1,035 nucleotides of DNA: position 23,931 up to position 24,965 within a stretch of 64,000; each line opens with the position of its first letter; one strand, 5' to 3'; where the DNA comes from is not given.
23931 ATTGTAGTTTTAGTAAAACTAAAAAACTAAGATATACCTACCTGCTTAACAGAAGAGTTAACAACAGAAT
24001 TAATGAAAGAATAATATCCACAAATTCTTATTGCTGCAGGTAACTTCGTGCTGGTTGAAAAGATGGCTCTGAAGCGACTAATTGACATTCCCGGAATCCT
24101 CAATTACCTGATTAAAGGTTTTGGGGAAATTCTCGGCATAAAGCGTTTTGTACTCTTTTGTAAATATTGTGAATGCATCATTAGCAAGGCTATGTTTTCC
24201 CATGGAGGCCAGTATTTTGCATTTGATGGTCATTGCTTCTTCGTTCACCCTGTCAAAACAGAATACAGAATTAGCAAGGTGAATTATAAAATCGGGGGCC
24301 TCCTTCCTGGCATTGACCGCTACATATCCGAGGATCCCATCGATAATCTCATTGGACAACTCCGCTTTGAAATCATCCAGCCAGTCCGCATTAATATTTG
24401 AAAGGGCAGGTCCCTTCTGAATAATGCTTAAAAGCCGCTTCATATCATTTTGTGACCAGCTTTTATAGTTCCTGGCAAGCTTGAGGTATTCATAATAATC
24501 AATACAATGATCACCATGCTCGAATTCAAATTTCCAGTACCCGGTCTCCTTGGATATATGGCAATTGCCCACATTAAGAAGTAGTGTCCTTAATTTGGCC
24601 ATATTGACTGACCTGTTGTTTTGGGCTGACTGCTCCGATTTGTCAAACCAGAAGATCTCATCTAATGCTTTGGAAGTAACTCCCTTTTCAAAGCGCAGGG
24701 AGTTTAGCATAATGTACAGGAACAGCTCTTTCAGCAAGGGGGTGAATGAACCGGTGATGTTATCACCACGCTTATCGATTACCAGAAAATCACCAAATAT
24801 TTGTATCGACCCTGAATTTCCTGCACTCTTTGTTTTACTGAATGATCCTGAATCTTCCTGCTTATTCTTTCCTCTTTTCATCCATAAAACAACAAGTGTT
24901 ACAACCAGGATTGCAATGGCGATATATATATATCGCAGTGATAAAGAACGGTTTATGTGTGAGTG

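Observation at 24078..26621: PUL regulators of an unusual type: exported LamG/Kelch sensor, one TM helix, cytoplasmic SARP-like wHTH-BTAD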

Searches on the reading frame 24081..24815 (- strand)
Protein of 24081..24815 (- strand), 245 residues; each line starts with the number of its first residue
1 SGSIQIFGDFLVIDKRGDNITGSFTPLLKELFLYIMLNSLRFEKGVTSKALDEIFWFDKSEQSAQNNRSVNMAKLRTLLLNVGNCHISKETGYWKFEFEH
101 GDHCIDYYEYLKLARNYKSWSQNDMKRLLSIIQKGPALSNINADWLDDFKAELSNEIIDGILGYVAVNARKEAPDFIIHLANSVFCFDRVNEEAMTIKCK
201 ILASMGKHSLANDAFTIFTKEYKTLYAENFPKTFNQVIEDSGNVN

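Call 8: search_protein_families(library=pfam, proteins=[window:24081-24815:-], max_evalue=10)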
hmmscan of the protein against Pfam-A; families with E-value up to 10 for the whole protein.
seq(245 aa): 0 families

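Call 16: search_solved_structures(query=A1, max_evalue=10, show_alignments=3)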
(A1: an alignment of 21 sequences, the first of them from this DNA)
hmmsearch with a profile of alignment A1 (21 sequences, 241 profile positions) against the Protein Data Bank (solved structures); distinct sequences matched with E-value up to 10: 15.
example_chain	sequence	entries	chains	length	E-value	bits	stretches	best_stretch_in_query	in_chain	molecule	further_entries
6hyg_A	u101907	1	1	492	0.17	14.6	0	96-158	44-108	IgHG1 and IgHG4 hybrid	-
1adq_A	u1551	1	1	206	0.31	13.7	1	96-159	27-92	IGG4 REA FC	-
1frt_C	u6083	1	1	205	0.57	12.8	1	96-160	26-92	IGG FC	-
1fcc_A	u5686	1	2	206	0.58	12.8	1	96-160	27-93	IGG1 MO61 FC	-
7lf9_A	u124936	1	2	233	0.6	12.8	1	96-166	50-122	IgG1 Fc (Fc329)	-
4nhg_J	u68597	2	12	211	0.61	12.7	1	96-160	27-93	Hepatitis B virus receptor binding protein | 2G12 IgG dimer heavy chain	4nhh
3ry6_A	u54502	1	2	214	0.63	12.7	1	96-160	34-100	Ig gamma-1 chain C region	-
1h3t_A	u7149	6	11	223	0.68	12.6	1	96-160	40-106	IG GAMMA-1 CHAIN C REGION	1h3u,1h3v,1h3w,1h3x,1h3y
1fc1_A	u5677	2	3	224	0.69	12.6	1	96-160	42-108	FC FRAGMENT | IMMUNOGLOBULIN FC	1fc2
1e4k_A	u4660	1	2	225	0.7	12.5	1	96-160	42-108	FC FRAGMENT OF HUMAN IGG1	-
7lfn_A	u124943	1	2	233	0.73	12.5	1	96-166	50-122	IgG1 Fc (Fc267_329)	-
8btb_B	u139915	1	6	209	1.3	11.6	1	96-161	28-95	FLJ00385 protein (Fragment)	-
8btb_A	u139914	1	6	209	1.3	11.6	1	96-161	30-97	FLJ00385 protein (Fragment)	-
4wwi_D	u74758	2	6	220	1.5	11.5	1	96-161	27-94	Ig gamma-3 chain C region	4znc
5w38_A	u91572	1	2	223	1.5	11.4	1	96-161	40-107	Immunoglobulin heavy constant gamma 3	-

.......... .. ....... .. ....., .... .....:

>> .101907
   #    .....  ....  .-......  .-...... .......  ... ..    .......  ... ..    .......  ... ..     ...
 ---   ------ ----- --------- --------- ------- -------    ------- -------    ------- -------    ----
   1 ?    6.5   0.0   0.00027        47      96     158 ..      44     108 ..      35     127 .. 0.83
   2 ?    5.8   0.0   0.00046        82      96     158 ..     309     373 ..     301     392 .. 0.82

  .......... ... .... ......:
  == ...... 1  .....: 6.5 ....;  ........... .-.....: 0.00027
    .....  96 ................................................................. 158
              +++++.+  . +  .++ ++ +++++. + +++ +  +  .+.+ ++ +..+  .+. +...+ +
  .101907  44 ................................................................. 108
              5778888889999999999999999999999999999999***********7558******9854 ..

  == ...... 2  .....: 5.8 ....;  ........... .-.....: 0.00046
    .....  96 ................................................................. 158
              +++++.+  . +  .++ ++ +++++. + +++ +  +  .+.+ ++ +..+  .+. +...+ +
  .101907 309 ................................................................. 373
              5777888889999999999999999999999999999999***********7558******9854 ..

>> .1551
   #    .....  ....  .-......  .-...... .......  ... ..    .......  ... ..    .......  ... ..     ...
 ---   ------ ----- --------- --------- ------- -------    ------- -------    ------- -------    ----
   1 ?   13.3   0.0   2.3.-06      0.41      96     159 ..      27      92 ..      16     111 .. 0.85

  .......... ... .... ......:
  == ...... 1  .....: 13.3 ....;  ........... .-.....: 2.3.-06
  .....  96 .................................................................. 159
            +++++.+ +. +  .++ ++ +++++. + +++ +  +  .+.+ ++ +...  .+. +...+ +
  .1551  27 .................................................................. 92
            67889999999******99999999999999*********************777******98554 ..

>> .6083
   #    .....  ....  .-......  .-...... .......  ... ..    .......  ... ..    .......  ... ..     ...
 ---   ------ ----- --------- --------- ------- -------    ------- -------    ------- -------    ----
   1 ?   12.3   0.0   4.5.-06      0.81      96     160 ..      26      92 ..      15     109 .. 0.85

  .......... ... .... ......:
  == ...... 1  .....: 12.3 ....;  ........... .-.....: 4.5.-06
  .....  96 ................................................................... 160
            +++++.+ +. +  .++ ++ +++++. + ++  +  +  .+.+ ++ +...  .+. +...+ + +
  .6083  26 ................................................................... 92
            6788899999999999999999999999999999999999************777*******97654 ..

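Call 25: predict_structure(alignment_id=A1)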
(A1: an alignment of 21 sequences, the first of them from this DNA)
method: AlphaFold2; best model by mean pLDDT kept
length: 245 residues; sequences in the alignment: 21
mean_pLDDT: 93.0   pTM: 0.86
mean pLDDT of the five models: 93.0, 92.8, 92.8, 92.0, 91.9
residues with pLDDT >= 90: 219; 70-90: 20; 50-70: 2; < 50: 4
segments of 3 or more residues with pLDDT < 50: 242-245
pLDDT, mean of each block of 10 residues (from residue 1): 94 95 96 97 95 95 96 96 92 92 87 86 94 95 93 95 93 96 95 96 96 97 96 90 42
secondary structure, 60 per line:
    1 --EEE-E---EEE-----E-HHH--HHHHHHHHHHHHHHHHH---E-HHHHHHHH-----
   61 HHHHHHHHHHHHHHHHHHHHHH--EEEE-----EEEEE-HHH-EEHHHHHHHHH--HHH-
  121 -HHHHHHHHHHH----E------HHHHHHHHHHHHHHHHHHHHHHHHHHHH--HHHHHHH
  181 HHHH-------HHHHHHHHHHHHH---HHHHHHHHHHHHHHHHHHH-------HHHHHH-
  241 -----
elements in order: E3-5 E11-13 H26-42 H48-55 H61-82 E85-88 E94-98 H106-114 H122-132 H144-171 H174-184 H192-204 H208-226 H234-239

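Call 27: fold_search(model_id=the predicted structure, library=pdb)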
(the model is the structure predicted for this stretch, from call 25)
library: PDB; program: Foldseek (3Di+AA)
matches with E <= 10: 756; with E <= 0.001: 6
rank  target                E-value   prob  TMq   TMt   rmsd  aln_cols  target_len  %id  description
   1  2fez                  2.2e-06  1.00  0.65  0.46   5.2       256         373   13  Mycobacterium tuberculosis EmbR (released 2006-01-24)
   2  8hvr_I                2.2e-06  1.00  0.63  0.61   5.3       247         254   12  Cryo-EM structure of AfsR-dependent transcription activation complex with afsS promoter (released 2023-12-27)
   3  8k60_I                4.4e-06  1.00  0.64  0.63   5.2       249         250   12  Cryo-EM structure of Streptomyces coelicolor transcription initiation complex with the global transcription factor Afs (released 2024-07-31)
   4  8k60_J                4.7e-06  1.00  0.63  0.62   5.3       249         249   12  Cryo-EM structure of Streptomyces coelicolor transcription initiation complex with the global transcription factor Afs (released 2024-07-31)
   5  2ff4_A                7.9e-06  1.00  0.63  0.44   5.3       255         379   13  Mycobacterium tuberculosis EmbR in complex with low affinity phosphopeptide (released 2006-01-24)
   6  2ff4_B                1.2e-05  1.00  0.65  0.46   5.0       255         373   13  Mycobacterium tuberculosis EmbR in complex with low affinity phosphopeptide (released 2006-01-24)
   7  8ffv_D                8.7e-02  0.97  0.33  0.22   8.8       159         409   15  Cryo-EM structure of the GR-Hsp90-FKBP52 complex (released 2023-11-01)
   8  1p5q_A                1.6e-01  0.97  0.32  0.28   7.1       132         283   15  Crystal Structure of FKBP52 C-terminal Domain (released 2004-06-22)
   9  6r7h_O                1.8e-01  0.14  0.17  0.08  17.7       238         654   13  Structural basis of Cullin-2 RING E3 ligase regulation by the COP9 signalosome (released 2019-08-28)
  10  6eou                  2.1e-01  0.57  0.23  0.17  12.0       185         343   12  O-GlcNAc transferase TPR domain with the intellectual disability associated mutation L254F (released 2018-05-09)
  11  1qz2_A                2.3e-01  0.90  0.33  0.29   8.2       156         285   15  Crystal Structure of FKBP52 C-terminal Domain complex with the C-terminal peptide MEEVD of Hsp90 (released 2004-06-22)
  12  5njx_A                2.7e-01  0.90  0.32  0.21   7.9       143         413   12  Human FKBP51 protein in complex with C-terminal peptide of Human HSP 90-alpha (released 2017-11-08)
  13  5omp                  2.8e-01  0.85  0.32  0.21   8.9       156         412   10  Human FKBP5 protein (released 2017-11-08)
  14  1kt1                  3.0e-01  0.75  0.31  0.23   8.4       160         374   13  Structure of the Large FKBP-like Protein, FKBP51, Involved in Steroid Receptor Complexes (released 2003-02-04)
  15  11kc_A                3.8e-01  0.30  0.26  0.30  16.2       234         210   15  Cryo-EM determined structure of designed nanoparticle O43-TM (released 2026-04-08)
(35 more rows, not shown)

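Call 52: find_homologous_proteins(query=A1, max_evalue=0.001)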
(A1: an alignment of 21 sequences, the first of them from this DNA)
Query A1 (21 sequences) (245 aa, profile of the alignment): 215 proteins with E <= 0.001 among 3070 candidates; the best 120 are listed.
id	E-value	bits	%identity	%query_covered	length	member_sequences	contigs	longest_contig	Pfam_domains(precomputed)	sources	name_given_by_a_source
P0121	2.6e-110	386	50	97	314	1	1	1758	-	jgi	jgi:two-component SAPR family response regulator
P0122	4.2e-110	385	51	97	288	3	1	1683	-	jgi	jgi:two-component SAPR family response regulator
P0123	1.0e-108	380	50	97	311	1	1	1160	-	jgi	jgi:two-component SAPR family response regulator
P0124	1.2e-108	380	49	97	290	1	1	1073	-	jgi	jgi:two-component SAPR family response regulator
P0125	1.8e-108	380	49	98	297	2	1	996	-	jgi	-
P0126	2.4e-108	379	47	97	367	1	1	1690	-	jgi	jgi:DNA-binding SARP family transcriptional activator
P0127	2.7e-108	379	49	97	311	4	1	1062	-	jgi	jgi:two-component SAPR family response regulator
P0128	3.3e-108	379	47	96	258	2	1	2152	-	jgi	jgi:two-component SAPR family response regulator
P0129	1.2e-107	377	49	96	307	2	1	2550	-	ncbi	-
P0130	1.9e-106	373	47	97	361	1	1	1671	-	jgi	jgi:two-component SAPR family response regulator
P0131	1.9e-106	373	45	98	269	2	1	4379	-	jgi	-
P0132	2.9e-106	372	45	98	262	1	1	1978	-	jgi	jgi:two-component SAPR family response regulator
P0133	5.7e-106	371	45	97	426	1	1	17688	-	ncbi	-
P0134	2.9e-105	369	49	97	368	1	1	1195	-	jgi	jgi:DNA-binding SARP family transcriptional activator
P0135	3.2e-104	366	46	95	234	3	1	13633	-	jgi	jgi:two-component SAPR family response regulator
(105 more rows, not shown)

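Call 65: search_protein_representatives(alignment_id=A1)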
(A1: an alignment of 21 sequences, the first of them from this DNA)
Query: 21 sequences, 241 profile positions. Proteins with E-value up to 0.001 (for the whole library): 2202; up to 1e-10: 1272; up to 1e-30: 924. The best 150 are listed.
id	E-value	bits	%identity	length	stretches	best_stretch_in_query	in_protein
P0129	3.7e-108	376.9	-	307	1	3-239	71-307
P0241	4.9e-106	370.0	-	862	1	2-239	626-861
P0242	2.6e-105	367.6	-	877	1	2-239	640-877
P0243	3.7e-105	367.1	-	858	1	3-239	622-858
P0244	2.4e-104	364.5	-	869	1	2-239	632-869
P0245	4.2e-104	363.6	-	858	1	3-239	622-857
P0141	3.9e-103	360.5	-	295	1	2-238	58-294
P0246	8.9e-102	356.0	-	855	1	2-239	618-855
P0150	8.2e-101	352.9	-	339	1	2-239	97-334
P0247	2.2e-100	351.4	-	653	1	3-238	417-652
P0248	6.5e-100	349.9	-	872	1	2-239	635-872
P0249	8.1e-100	349.6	-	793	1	2-239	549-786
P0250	4.5e-99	347.2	-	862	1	2-239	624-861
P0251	4.6e-99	347.1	-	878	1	2-239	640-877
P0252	5.6e-99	346.9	-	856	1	2-238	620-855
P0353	1.4e-73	263.8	-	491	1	2-240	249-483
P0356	4.3e-73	262.1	-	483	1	2-240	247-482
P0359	2.7e-72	259.5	-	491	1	2-239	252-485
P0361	3.6e-72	259.1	-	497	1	3-239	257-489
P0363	2.3e-71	256.4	-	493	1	2-237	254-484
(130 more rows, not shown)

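Call 78: list_cluster_members(proteins=[P0353, P0361, P0356, P0359, P0363])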
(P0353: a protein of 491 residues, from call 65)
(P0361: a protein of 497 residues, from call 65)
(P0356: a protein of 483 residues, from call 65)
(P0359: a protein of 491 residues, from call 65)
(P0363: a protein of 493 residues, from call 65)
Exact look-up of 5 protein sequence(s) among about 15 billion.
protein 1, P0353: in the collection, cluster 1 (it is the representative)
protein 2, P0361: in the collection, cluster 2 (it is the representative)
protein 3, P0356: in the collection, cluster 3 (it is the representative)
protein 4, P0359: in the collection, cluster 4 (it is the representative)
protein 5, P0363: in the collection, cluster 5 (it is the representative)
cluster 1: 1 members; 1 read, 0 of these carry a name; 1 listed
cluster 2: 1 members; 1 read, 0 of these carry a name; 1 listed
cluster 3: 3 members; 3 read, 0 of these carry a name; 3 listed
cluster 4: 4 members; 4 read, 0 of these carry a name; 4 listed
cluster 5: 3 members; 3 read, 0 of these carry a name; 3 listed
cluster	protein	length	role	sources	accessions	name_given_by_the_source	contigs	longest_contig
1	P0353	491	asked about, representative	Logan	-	-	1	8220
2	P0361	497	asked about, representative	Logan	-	-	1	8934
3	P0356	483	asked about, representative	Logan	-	-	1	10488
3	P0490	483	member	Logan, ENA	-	-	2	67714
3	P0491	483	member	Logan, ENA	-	-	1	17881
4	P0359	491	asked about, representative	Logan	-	-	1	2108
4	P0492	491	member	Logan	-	-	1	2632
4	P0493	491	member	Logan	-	-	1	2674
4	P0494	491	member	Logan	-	-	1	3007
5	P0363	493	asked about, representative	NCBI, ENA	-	-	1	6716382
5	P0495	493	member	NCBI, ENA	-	-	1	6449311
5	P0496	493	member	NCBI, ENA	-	-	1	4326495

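Call 79: find_encoding_contigs(protein=P0363, flank=10000, max_places=3)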
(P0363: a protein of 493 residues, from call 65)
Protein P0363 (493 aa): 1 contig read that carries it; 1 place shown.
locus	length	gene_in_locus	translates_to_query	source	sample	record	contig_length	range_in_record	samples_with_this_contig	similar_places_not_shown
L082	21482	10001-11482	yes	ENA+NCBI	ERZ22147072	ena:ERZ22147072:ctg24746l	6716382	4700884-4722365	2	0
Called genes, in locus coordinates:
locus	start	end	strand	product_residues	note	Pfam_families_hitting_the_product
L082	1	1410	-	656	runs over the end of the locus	PF13522:GATase_6, PF13537:GATase_7, PF00733:Asn_synthase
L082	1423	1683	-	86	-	PF00550:PP-binding (weak)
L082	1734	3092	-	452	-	PF01593:Amino_oxidase, PF13450:NAD_binding_8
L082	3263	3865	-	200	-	PF02357:NusG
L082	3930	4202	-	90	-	PF01527:HTH_Tnp_1, PF13384:HTH_23 (weak), PF13518:HTH_28 (weak)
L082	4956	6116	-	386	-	PF00465:Fe-ADH, PF13685:Fe-ADH_2 (weak), PF25137:ADH_Fe_C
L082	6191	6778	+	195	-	-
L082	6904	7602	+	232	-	PF10988:DUF2807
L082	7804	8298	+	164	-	PF13518:HTH_28 (weak), PF13565:HTH_32 (weak), PF13592:HTH_33 (weak)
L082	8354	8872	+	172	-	PF13358:DDE_3, PF03184:DDE_1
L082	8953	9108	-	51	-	-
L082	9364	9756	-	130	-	-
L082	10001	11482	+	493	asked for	-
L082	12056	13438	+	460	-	PF03606:DcuC, PF06808:DctM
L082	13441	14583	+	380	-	PF01979:Amidohydro_1, PF07969:Amidohydro_3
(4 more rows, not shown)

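Call 86: search_protein_families(library=pfam, alignment_id=A1, max_evalue=1)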
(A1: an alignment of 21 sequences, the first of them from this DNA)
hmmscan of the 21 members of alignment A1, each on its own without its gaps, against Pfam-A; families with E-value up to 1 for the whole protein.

A. member 1, seq(245 aa): 0 families

B. families by the number of members that match (of 21 scanned): 18 families
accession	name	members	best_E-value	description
PF14863.12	Alkyl_sulf_dimr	4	0.072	Alkyl sulfatase dimerisation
PF21425.3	DTP-pb9_A-dom_N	2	0.023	Distal tail protein pb9, A domain, N-terminal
PF03704.23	BTAD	1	0.036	Bacterial transcriptional activator domain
PF18924.5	DUF5674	1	0.039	Protein of unknown function (DUF5674)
PF25701.1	RRM_YTH1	1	0.044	YTH1-like RRM domain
PF01026.27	TatD_DNase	1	0.057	TatD related DNase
PF13174.12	TPR_6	1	0.06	Tetratricopeptide repeat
PF17341.8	DUF5371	1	0.069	Family of unknown function (DUF5371)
PF03096.20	Ndr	1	0.084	Ndr family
PF16188.10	Peptidase_M24_C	1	0.088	C-terminal region of peptidase_M24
PF23370.1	Vp20_capsid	1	0.096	Capsid protein Vp20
PF14330.11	DUF4387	1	0.098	Domain of unknown function (DUF4387)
PF09025.15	T3SS_needle_reg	1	0.12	YopR, type III needle-polymerisation regulator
PF21506.2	Knl-2-like_dom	1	0.13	Kinetochore null protein 2-like domain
PF21109.2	Stonustoxin_helical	1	0.15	Stonustoxin helical domain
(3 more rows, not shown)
